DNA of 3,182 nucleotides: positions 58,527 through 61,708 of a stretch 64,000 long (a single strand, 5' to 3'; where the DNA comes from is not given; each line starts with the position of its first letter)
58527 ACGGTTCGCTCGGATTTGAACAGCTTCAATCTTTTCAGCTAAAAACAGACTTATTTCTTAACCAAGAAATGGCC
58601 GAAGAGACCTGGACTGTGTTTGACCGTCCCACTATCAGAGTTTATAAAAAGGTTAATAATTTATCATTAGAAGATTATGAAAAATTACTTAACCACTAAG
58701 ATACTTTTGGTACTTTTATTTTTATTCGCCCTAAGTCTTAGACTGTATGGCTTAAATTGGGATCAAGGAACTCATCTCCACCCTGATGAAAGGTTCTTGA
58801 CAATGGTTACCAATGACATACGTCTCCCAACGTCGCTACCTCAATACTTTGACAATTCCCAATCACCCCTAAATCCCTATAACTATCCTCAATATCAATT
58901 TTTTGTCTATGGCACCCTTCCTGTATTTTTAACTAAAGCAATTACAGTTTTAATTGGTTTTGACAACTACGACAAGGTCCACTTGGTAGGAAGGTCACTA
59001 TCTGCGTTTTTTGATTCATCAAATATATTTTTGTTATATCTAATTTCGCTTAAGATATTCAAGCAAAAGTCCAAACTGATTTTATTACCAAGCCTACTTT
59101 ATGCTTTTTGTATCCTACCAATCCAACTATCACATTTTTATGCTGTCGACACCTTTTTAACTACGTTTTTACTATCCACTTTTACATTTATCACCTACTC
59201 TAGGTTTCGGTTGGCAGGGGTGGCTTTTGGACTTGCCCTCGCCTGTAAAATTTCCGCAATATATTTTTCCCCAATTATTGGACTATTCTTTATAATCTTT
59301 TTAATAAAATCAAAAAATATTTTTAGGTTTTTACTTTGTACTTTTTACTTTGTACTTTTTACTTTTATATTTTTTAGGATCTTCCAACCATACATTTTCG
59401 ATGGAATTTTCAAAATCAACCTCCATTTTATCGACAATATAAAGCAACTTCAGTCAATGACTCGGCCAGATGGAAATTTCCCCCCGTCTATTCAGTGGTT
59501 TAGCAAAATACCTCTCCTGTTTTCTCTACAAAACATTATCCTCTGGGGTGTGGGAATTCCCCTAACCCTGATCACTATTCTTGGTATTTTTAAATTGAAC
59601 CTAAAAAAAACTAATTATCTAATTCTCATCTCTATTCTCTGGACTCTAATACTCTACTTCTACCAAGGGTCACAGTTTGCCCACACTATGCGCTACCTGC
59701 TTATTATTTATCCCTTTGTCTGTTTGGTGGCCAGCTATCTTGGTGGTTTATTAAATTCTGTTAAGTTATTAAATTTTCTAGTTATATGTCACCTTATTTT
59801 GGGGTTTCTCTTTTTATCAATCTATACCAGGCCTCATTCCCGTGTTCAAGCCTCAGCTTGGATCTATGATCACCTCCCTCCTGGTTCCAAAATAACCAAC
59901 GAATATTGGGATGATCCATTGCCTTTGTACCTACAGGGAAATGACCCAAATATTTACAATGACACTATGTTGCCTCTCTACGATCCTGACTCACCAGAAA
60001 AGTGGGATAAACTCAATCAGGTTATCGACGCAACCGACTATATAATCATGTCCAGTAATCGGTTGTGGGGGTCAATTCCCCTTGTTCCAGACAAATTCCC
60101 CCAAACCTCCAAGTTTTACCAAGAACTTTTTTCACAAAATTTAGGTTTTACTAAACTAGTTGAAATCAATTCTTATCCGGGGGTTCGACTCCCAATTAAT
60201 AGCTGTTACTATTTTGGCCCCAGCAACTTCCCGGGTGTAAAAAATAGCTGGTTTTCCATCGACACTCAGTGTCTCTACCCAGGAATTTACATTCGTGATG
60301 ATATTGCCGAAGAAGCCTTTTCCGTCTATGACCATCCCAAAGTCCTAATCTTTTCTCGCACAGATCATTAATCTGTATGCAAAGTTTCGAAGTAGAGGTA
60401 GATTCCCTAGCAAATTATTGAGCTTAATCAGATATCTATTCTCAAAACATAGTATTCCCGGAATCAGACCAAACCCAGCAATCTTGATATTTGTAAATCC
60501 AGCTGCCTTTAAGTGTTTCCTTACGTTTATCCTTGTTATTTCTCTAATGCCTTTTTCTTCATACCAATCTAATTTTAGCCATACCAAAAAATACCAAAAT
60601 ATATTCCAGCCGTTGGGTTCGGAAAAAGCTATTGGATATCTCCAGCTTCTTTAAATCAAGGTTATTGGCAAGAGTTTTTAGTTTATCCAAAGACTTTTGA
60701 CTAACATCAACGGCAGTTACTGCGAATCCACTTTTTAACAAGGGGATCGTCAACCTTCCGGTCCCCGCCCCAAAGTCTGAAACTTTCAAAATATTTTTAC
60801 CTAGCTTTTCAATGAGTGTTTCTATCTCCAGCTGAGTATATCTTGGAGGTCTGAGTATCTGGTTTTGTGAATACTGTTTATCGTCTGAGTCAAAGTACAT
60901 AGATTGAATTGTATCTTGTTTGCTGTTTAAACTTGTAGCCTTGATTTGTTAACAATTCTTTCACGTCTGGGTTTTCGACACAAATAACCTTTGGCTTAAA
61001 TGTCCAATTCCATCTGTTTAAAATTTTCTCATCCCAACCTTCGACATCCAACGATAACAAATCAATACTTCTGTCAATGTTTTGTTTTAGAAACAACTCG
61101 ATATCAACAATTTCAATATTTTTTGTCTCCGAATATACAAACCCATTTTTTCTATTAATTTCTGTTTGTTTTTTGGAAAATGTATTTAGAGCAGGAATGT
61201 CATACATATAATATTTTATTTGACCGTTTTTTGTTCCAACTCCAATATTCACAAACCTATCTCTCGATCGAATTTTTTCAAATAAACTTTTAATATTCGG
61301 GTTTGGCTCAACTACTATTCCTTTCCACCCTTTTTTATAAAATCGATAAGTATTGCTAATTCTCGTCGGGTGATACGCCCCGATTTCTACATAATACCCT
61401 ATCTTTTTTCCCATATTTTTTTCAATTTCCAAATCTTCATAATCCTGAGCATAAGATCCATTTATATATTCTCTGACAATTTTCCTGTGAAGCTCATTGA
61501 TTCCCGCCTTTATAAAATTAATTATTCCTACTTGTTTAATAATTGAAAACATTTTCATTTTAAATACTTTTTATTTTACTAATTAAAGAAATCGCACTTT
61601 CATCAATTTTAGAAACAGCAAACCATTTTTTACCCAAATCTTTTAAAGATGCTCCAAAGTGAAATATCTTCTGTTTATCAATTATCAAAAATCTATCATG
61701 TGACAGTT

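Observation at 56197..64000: Mycobacterium-like polyprenyl-phospho-pentose module: DPPR-synthase homolog + two GT-C transferases + methyltransferases + GT4 + PAP2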

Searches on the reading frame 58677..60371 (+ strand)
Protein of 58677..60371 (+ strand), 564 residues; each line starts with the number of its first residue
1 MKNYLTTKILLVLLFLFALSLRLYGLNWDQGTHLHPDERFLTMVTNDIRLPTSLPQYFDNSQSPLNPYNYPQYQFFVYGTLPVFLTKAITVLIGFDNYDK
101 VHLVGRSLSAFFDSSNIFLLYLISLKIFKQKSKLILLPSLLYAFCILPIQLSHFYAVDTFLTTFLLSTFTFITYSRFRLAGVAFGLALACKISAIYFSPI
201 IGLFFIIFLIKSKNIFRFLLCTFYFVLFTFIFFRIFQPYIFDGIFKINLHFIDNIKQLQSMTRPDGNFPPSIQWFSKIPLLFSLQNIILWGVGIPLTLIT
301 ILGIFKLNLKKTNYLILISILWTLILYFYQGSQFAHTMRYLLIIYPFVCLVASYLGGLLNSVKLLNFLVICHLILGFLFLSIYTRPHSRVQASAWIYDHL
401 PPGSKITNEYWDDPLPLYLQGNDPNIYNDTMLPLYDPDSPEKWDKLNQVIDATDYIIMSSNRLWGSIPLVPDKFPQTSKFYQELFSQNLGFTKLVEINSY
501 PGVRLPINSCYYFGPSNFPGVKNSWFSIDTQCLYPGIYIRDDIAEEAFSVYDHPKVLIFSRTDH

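Call 3: search_protein_families(library=pfam, proteins=[window:58677-60371:+], max_evalue=0.01)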
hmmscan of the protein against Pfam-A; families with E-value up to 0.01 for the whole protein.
window:58677-60371:+ (564 aa): 0 families

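Call 6: search_protein_families(library=ncbifam, proteins=[window:58677-60371:+], max_evalue=0.01)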
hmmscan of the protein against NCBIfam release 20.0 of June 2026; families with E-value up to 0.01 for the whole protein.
window:58677-60371:+ (564 aa): 0 families

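Call 11: search_solved_structures(query=window:58677-60371:+, max_evalue=1, show_alignments=1)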
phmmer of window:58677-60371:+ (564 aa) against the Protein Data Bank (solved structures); distinct sequences matched with E-value up to 1: 1.
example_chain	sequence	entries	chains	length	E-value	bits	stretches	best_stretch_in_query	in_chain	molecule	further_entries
9vxw_A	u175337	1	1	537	0.15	14.3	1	143-225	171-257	Aquaporin-11,sfGFP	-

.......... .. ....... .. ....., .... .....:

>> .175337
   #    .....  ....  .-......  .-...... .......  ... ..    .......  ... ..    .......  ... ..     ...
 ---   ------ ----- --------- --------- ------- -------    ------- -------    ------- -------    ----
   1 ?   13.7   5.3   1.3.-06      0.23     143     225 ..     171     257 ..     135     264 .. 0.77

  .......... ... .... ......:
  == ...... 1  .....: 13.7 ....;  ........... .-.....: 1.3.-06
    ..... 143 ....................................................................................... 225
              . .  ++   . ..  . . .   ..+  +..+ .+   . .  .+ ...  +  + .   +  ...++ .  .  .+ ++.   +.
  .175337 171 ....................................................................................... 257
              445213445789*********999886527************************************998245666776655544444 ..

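Call 33: find_homologous_proteins(query=window:58677-60371:+, max_evalue=0.00001)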
Query window:58677-60371:+ (564 aa): 1270 proteins with E <= 0.00001 among 8000 candidates; the best 120 are listed.
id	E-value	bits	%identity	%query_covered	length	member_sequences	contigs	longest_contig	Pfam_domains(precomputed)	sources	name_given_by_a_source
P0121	0.0e+0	1276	100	100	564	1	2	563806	-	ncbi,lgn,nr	ncbi:hypothetical protein HYV64_01475 [Candidatus Shapirobacteria bacterium]|nr:hypothetical protein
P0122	1.1e-237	809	63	100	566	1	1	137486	-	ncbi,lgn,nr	ncbi:glycosyltransferase family 39 protein [Candidatus Shapirobacteria bacterium]|nr:glycosyltransfe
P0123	3.5e-227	774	64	99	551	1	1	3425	-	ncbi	-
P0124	5.2e-226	770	63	98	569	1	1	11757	-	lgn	-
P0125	1.2e-225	769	61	100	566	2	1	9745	-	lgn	-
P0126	6.0e-222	757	60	99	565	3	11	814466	-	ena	-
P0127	9.0e-222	756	62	98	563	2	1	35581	PF13231.13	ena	-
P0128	2.8e-221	755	63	95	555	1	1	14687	-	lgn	-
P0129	1.7e-220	752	61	96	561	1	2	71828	-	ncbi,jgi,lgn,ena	ncbi:MAG: hypothetical protein WC596_01485 [Candidatus Shapirobacteria bacterium]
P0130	1.1e-219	750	59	100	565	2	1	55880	-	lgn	-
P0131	1.8e-219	749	60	99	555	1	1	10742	-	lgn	-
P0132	3.2e-219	748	60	100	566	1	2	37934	-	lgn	-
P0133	6.3e-218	744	62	100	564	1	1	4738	-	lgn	-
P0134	4.5e-216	738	58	100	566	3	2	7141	PF13231.13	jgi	jgi:hypothetical protein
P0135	1.8e-214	732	61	97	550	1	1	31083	-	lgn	-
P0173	1.7e-191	656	55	100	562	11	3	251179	-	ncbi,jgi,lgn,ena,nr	ncbi:MAG TPA: hypothetical protein PKI92_00105 [Candidatus Woesebacteria bacterium]|nr:hypothetical 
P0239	9.9e-174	598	54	99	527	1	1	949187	PF13231.13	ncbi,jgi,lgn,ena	ncbi:MAG: glycosyltransferase family 39 protein [Candidatus Shapirobacteria bacterium]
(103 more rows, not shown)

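Call 38: find_encoding_contigs(protein=P0132, flank=10000, max_places=1)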
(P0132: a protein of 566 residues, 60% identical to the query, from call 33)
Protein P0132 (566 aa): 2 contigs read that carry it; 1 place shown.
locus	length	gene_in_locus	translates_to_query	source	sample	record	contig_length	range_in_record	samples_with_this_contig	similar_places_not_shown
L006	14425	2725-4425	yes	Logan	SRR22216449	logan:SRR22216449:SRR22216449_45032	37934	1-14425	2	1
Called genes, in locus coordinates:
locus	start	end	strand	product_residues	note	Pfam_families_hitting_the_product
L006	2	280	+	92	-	?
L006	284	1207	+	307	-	PF01040:UbiA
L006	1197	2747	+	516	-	PF02366:PMT, PF03901:Glyco_transf_22 (weak), PF13231:PMT_2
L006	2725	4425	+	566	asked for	-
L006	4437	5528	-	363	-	PF13439:Glyco_transf_4, PF13477:Glyco_trans_4_2 (faint), PF13579:Glyco_trans_4_4 (weak), PF00534:Glycos_transf_1, PF13692:Glyco_trans_1_4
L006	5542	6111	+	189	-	PF01569:PAP2, PF14378:PAP2_3 (weak)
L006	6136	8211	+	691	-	PF10060:DUF2298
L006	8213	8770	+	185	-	PF07690:MFS_1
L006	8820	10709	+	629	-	PF00580:UvrD-helicase, PF13245:AAA_19, PF13604:AAA_30 (faint), PF01443:Viral_helicase1 (faint), PF13361:UvrD_C, PF13538:UvrD_C_2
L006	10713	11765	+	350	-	PF02388:FemAB, PF13480:Acetyltransf_6, PF02388:FemAB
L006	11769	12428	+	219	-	-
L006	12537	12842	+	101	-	PF02686:GatC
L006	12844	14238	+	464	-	PF01425:Amidase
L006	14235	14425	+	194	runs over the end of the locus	PF02698:DUF218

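Call 39: find_encoding_contigs(protein=P0173, flank=10000, max_places=1)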
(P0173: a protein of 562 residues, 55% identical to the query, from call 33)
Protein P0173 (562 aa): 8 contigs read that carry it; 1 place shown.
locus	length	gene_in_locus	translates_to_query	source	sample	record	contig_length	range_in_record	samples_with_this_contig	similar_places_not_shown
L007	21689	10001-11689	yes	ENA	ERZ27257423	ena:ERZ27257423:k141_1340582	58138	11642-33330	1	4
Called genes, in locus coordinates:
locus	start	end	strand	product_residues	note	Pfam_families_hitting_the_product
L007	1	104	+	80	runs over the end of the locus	-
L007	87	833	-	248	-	PF01026:TatD_DNase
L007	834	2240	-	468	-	PF01406:tRNA-synt_1e (faint), PF09334:tRNA-synt_1g, PF00133:tRNA-synt_1, PF09334:tRNA-synt_1g, PF00133:tRNA-synt_1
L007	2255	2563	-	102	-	PF01649:Ribosomal_S20p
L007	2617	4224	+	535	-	PF03023:MurJ, PF13440:Polysacc_synt_3, PF01554:MatE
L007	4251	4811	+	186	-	PF05137:PilN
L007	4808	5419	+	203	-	-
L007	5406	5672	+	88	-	-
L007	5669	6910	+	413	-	-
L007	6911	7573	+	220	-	-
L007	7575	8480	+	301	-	PF01040:UbiA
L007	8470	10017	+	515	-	PF02366:PMT, PF13231:PMT_2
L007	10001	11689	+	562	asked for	-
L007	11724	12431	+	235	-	PF02475:TRM5-TYW2_MTfase (weak), PF02390:Methyltransf_4 (weak), PF05050:Methyltransf_21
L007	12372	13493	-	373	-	PF13439:Glyco_transf_4, PF00534:Glycos_transf_1, PF13692:Glyco_trans_1_4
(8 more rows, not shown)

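Call 40: find_encoding_contigs(protein=P0239, flank=10000, max_places=1)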
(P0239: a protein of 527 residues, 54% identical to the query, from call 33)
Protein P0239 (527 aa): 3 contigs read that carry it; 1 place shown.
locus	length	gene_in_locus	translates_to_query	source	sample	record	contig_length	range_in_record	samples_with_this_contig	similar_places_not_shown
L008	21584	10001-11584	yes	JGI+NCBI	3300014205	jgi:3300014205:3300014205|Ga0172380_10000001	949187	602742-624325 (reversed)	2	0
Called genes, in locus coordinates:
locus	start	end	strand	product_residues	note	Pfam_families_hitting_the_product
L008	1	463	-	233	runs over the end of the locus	PF01026:TatD_DNase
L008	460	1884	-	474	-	PF00133:tRNA-synt_1, PF01406:tRNA-synt_1e (weak), PF09334:tRNA-synt_1g, PF00133:tRNA-synt_1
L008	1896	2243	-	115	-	PF01649:Ribosomal_S20p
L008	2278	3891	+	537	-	PF03023:MurJ, PF01554:MatE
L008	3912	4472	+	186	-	PF05137:PilN (weak)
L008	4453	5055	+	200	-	-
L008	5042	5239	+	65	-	-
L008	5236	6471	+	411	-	PF19077:Big_13 (faint)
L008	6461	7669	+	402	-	-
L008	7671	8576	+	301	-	PF01040:UbiA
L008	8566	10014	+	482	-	-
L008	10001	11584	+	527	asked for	PF13231:PMT_2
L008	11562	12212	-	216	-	PF05050:Methyltransf_21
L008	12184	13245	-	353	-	PF13439:Glyco_transf_4, PF00534:Glycos_transf_1, PF13692:Glyco_trans_1_4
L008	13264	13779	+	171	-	PF01569:PAP2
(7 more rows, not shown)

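Call 48: predict_structure(alignment_id=A2)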
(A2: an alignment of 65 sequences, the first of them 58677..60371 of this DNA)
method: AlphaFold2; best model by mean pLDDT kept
length: 564 residues; sequences in the alignment: 65
mean_pLDDT: 92.1   pTM: 0.91
mean pLDDT of the five models: 92.1, 92.0, 91.3, 90.9, 89.3
residues with pLDDT >= 90: 435; 70-90: 111; 50-70: 17; < 50: 1
segments of 3 or more residues with pLDDT < 50: none
pLDDT, mean of each block of 10 residues (from residue 1): 76 97 90 86 96 94 95 93 96 94 96 98 94 92 93 88 98 98 98 96 97 96 98 95 91 92 74 86 88 93 95 97 96 86 96 96 97 94 89 96 94 89 95 92 95 93 88 94 95 93 94 90 92 91 64 83 82
secondary structure, 60 per line:
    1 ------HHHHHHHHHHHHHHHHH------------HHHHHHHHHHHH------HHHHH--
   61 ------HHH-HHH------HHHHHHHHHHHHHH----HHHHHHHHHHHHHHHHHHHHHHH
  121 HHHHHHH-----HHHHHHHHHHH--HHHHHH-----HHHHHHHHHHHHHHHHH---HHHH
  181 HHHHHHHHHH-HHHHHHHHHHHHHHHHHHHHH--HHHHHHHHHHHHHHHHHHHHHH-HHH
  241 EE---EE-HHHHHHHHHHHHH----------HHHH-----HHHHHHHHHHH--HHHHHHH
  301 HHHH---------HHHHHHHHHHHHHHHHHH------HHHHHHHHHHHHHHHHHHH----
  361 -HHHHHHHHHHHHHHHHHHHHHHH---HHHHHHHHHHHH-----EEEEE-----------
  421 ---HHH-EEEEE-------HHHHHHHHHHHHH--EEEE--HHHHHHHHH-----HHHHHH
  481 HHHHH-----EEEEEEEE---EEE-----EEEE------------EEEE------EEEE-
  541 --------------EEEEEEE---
elements in order: H7-23 H36-47 H54-58 H80-93 H98-127 H133-143 H146-151 H157-173 H177-190 H192-212 H215-236 H249-261 H272-275 H281-291 H294-304 H314-331 H338-356 H362-384 H388-399 E405-409 E428-432 H440-452 E455-458 H461-469 H475-485 E491-498 E502-504 E510-513 E526-529 E536-539 E555-561

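Call 52: fold_search(model_id=the predicted structure, library=pdb)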
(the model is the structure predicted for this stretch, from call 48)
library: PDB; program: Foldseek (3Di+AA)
matches with E <= 10: 140; with E <= 0.001: 23
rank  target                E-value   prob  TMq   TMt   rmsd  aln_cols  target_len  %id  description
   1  9s6t_A                2.5e-07  1.00  0.49  0.56   9.3       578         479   13  Ternary cryo-EM structure of chicken ALG12 with Dol25-PP-GlcNAc2Man7, Dol25-P-Man, and Fab (released 2026-03-18)
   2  8age_A                1.2e-06  1.00  0.48  0.43  11.7       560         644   14  Structure of yeast oligosaccharylransferase complex with acceptor peptide bound (released 2022-12-07)
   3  7oci_F                2.3e-06  1.00  0.46  0.42  12.7       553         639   12  Cryo-EM structure of yeast Ost6p containing oligosaccharyltransferase complex (released 2022-02-16)
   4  8b6l_I                3.8e-06  1.00  0.45  0.38  12.0       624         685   12  Subtomogram average of the human Sec61-TRAP-OSTA-translocon (released 2022-12-07)
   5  8agc_A                3.8e-06  1.00  0.47  0.39  11.9       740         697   11  Structure of yeast oligosaccharylransferase complex with lipid-linked oligosaccharide and non-acceptor peptide bound (released 2022-12-07)
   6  9s6u_A                7.2e-06  1.00  0.49  0.50  10.0       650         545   12  Ternary cryo-EM structure of human ALG9 with Dol25-PP-GlcNAc2Man8, Dol25-P-Man and Fab (released 2026-03-18)
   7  9n9j_I                7.5e-06  1.00  0.46  0.38  12.1       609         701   11  Structure of a GRP94 folding intermediate engaged with a CCDC134- and FKBP11-bound secretory translocon (released 2025-11-19)
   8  8agb_A                9.4e-06  1.00  0.43  0.39  13.9       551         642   13  Structure of yeast oligosaccharylransferase complex with lipid-linked oligosaccharide bound (released 2022-12-07)
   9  3wak                  9.8e-06  1.00  0.50  0.35  10.2       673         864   11  Crystal structure of the Archaeoglobus fulgidus oligosaccharyltransferase (O29867_ARCFU) in the apo form (released 2013-10-30)
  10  6s7t_A                1.1e-05  1.00  0.45  0.37  12.7       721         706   12  Cryo-EM structure of human oligosaccharyltransferase complex OST-B (released 2019-12-18)
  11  5f15                  1.2e-05  1.00  0.43  0.45  10.5       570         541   13  Crystal Structure of ArnT from Cupriavidus metallidurans bound to Undecaprenyl phosphate (released 2016-02-17)
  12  7e9s_A                1.2e-05  1.00  0.48  0.33  11.2       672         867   11  Archaeal oligosaccharyltransferase AglB from Archaeoglobus fulgidus in complex with an inhibitory peptide and a dolich (released 2021-09-08)
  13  9s6s_A                1.3e-05  1.00  0.47  0.49  11.2       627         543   12  Ternary cryo-EM structure of human ALG9 with Dol25-PP-GlcNAc2Man6, Dol25-P-Man and Fab (released 2026-03-18)
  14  6s7o_A                1.8e-05  1.00  0.47  0.41  15.4       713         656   12  Cryo-EM structure of human oligosaccharyltransferase complex OST-A (released 2019-12-18)
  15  3waj                  2.5e-05  1.00  0.47  0.35  13.8       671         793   11  Crystal structure of the Archaeoglobus fulgidus oligosaccharyltransferase (O29867_ARCFU) complex with Zn and sulfate (released 2013-10-30)
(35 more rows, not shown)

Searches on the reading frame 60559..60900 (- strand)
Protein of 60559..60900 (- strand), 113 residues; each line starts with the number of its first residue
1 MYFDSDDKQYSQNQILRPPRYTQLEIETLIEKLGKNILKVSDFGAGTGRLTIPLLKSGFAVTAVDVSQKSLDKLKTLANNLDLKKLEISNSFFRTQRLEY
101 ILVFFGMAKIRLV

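Call 3: search_protein_families(library=pfam, proteins=[window:60559-60900:-], max_evalue=0.01)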
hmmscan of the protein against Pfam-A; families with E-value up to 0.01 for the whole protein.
window:60559-60900:- (113 aa): 8 families
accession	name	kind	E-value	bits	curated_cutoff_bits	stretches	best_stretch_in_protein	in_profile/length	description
PF13649.12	Methyltransf_25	-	6.5e-07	30.4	27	1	40-103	1-70/97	Methyltransferase domain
PF08242.18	Methyltransf_12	-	1.8e-05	25.8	30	1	42-81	2-43/98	Methyltransferase domain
PF08241.18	Methyltransf_11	-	8.6e-05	23.6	21.2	1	42-83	2-43/95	Methyltransferase domain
PF05175.20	MTS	-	0.00015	21.9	23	1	28-89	22-86/170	Methyltransferase small domain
PF03848.20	TehB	-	0.00016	21.6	20.4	1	39-89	33-83/193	Tellurite resistance protein TehB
PF13847.12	Methyltransf_31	-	0.00074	19.7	27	1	38-88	5-58/145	Methyltransferase domain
PF13679.12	Methyltransf_32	-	0.0013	19.1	27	1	26-91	13-87/143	Methyltransferase domain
PF13489.12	Methyltransf_23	-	0.0013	18.9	27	1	30-74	13-60/164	Methyltransferase domain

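Call 6: search_protein_families(library=ncbifam, proteins=[window:60559-60900:-], max_evalue=0.01)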
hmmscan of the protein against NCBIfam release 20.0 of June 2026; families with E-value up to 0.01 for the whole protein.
window:60559-60900:- (113 aa): 21 families
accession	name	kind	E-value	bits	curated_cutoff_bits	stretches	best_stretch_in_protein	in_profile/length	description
NF041820.1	daptide_MTase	equivalog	1.2e-11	44.6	175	1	22-80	22-80/243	daptide-type RiPP biosynthesis methyltransferase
NF008992.0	PRK12335.1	equivalog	2e-07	30.5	303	1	36-88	122-173/289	SAM-dependent methyltransferase TehB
TIGR02021.1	BchM-ChlM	equivalog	2.5e-07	30.3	158.9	1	27-82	42-100/218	magnesium protoporphyrin IX methyltransferase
NF011529.0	PRK14968.1-3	equivalog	3e-07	30.1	162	1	12-105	13-104/198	putative methyltransferase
TIGR03534.1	RF_mod_PrmC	equivalog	2.4e-06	27.2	199.1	1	13-91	64-145/253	peptide chain release factor N(5)-glutamine methyltransferase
NF043040.1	corrin_prot_MT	hypoth_equivalog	3.9e-06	26.5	180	1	29-83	34-88/216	corrinoid protein-associated methyltransferase CpaM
TIGR01983.1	UbiG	equivalog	8.3e-06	25.3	102.95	1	37-87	50-100/228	bifunctional 2-polyprenyl-6-hydroxyphenol methylase/3-demethylubiquinol 3-O-methyltransferase UbiG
NF045882.1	PLipidMtase_Leg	equivalog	5e-05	23.2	390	1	29-104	35-115/207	phospholipid N-methyltransferase PmtA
NF000499.2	Erm23S_rRNA_broad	equivalog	5.5e-05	22.7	212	1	27-78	13-65/244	23S ribosomal RNA methyltransferase Erm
NF008264.0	PRK11036.1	equivalog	6.6e-05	22.5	366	1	25-83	33-91/261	tRNA uridine 5-oxyacetic acid(34) methyltransferase CmoM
NF008405.0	PRK11207.1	equivalog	8.8e-05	22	218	1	39-90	33-84/198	tellurite resistance methyltransferase TehB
TIGR02072.1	BioC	equivalog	0.00013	21.8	184.95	1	29-101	23-101/244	malonyl-ACP O-methyltransferase BioC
NF045649.1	2X_seleno_MduS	exception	0.00031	19.8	380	1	36-85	41-90/338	methyltransferase domain-containing selenoprotein MduS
TIGR02469.1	CbiT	equivalog_domain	0.00039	20.7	78.3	1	37-91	21-76/124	precorrin-6Y C5,15-methyltransferase (decarboxylating) subunit CbiT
NF051855.1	GlySarMtaseBact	equivalog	0.00062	19.5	350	1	25-74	41-91/259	glycine/sarcosine N-methyltransferase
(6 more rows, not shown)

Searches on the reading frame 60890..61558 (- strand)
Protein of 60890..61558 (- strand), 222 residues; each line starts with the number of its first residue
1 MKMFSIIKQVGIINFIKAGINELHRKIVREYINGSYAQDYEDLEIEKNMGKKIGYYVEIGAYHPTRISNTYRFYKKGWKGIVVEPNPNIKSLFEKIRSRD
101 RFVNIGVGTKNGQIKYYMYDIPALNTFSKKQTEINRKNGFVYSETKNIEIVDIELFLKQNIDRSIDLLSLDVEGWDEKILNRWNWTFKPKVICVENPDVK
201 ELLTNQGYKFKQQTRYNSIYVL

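Call 3: search_protein_families(library=pfam, proteins=[window:60890-61558:-], max_evalue=0.01)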
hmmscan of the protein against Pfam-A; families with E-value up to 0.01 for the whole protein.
window:60890-61558:- (222 aa): 1 family
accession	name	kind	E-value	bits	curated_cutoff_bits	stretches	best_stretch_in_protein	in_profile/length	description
PF05050.19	Methyltransf_21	-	1.8e-18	67.7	22.7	1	58-208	1-171/173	Methyltransferase FkbM domain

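Call 6: search_protein_families(library=ncbifam, proteins=[window:60890-61558:-], max_evalue=0.01)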
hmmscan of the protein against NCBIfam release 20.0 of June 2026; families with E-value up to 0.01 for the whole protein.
window:60890-61558:- (222 aa): 1 family
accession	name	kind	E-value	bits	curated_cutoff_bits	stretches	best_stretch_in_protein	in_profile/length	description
TIGR01444.1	fkbM_fam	subfamily_domain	3.1e-09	37.4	37.7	1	56-183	2-127/143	FkbM family methyltransferase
